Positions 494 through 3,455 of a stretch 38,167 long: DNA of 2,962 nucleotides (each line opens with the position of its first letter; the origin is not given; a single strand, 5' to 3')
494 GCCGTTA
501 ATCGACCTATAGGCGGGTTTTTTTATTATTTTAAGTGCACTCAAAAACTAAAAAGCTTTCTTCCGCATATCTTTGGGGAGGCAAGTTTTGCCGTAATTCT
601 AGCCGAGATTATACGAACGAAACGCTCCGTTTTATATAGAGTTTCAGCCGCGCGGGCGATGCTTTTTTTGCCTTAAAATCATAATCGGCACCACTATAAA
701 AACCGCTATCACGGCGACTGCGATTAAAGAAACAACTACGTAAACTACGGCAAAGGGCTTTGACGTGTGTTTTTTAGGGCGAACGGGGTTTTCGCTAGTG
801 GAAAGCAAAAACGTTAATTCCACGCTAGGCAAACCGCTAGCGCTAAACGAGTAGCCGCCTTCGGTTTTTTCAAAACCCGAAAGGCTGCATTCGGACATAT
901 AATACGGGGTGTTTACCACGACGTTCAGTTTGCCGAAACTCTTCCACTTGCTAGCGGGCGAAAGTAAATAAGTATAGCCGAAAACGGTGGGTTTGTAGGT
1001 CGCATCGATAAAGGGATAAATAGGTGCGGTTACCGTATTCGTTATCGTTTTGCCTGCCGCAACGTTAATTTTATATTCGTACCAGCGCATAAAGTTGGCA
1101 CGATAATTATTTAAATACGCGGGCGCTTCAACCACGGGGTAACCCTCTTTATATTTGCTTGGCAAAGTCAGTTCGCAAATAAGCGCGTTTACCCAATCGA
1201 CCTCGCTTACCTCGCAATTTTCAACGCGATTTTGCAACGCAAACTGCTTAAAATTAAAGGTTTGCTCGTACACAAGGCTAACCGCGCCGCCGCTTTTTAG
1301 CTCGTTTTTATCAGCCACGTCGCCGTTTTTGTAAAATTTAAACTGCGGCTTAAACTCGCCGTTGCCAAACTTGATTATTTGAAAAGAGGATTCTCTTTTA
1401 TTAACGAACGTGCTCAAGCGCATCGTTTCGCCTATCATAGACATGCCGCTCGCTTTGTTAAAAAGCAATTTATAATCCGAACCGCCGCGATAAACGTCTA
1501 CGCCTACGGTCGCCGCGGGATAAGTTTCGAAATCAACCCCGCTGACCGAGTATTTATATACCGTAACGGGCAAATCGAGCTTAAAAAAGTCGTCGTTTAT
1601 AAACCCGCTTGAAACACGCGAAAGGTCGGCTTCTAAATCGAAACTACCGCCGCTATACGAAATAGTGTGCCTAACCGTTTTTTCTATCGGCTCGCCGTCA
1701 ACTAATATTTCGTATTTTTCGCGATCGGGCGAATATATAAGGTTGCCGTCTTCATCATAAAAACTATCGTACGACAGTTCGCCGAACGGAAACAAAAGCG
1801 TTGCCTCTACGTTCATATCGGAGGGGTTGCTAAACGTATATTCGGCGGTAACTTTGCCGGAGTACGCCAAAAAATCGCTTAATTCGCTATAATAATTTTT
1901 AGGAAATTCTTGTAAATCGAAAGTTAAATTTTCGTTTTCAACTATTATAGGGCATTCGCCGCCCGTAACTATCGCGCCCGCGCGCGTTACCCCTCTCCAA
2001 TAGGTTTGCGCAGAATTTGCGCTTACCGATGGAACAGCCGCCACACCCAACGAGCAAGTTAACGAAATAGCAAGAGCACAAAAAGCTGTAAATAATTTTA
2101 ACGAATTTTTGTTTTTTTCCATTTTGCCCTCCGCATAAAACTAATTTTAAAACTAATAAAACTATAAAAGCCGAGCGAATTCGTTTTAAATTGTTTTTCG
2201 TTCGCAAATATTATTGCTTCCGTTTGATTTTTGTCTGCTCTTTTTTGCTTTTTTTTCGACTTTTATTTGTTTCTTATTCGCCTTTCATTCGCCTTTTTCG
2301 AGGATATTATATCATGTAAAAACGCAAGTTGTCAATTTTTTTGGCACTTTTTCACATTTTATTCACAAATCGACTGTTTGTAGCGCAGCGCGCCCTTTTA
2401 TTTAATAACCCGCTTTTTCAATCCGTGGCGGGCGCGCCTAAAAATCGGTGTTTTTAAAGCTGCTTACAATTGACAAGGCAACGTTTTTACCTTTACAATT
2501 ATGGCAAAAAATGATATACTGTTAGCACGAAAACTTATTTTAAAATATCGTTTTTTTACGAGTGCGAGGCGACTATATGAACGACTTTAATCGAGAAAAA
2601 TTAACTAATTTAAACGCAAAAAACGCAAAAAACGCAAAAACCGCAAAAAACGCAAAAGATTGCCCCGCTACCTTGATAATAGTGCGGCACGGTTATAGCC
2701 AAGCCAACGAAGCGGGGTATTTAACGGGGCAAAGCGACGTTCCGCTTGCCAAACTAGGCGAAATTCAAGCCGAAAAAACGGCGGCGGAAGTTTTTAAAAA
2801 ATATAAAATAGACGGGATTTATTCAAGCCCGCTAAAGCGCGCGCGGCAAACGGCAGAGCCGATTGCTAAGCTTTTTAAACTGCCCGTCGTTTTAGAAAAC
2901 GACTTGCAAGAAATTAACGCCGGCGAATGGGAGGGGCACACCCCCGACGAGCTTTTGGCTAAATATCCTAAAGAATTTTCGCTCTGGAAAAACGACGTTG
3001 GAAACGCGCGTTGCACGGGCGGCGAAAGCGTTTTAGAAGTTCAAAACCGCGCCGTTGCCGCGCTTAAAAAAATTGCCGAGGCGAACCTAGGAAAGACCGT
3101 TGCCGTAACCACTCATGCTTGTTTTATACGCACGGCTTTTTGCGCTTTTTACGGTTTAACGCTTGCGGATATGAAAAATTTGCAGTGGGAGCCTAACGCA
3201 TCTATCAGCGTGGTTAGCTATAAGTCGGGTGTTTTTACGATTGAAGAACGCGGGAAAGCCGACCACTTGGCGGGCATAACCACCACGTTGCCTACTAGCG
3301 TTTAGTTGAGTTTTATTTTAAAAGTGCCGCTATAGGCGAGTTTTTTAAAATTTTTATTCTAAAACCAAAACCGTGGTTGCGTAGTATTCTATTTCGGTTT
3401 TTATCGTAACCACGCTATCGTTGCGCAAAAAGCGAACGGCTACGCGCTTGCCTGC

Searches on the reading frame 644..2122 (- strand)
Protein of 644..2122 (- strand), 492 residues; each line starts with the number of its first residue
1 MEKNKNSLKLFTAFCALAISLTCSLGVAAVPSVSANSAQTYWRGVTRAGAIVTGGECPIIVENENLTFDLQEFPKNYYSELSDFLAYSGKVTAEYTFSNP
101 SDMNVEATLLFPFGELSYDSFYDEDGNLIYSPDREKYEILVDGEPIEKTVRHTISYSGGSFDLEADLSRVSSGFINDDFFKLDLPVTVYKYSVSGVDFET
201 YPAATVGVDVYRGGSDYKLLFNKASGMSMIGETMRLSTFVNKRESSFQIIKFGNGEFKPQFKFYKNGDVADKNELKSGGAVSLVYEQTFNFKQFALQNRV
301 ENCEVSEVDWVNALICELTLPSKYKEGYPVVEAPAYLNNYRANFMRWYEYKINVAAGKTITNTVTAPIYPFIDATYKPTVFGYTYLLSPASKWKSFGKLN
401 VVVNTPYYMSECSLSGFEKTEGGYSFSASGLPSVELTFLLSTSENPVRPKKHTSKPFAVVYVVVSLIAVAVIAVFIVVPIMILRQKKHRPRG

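Call 5: search_protein_families(library=pfam, proteins=[window:644-2122:-], max_evalue=0.01)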
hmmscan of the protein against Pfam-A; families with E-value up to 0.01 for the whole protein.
window:644-2122:- (492 aa): 1 family
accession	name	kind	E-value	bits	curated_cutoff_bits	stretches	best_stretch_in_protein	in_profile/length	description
PF14415.11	DUF4424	-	0.0064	16.2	27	0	90-156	34-100/306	Domain of unknown function (DUF4424)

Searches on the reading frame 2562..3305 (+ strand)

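Call 5: search_protein_families(library=pfam, proteins=[window:2562-3305:+], max_evalue=0.01)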
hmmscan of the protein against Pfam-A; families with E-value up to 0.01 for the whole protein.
window:2562-3305:+ (247 aa): 1 family
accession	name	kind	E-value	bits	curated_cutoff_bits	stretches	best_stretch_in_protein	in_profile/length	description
PF00300.27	His_Phos_1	-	3.4e-56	190.4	21.7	1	38-229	1-190/194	Histidine phosphatase superfamily (branch 1)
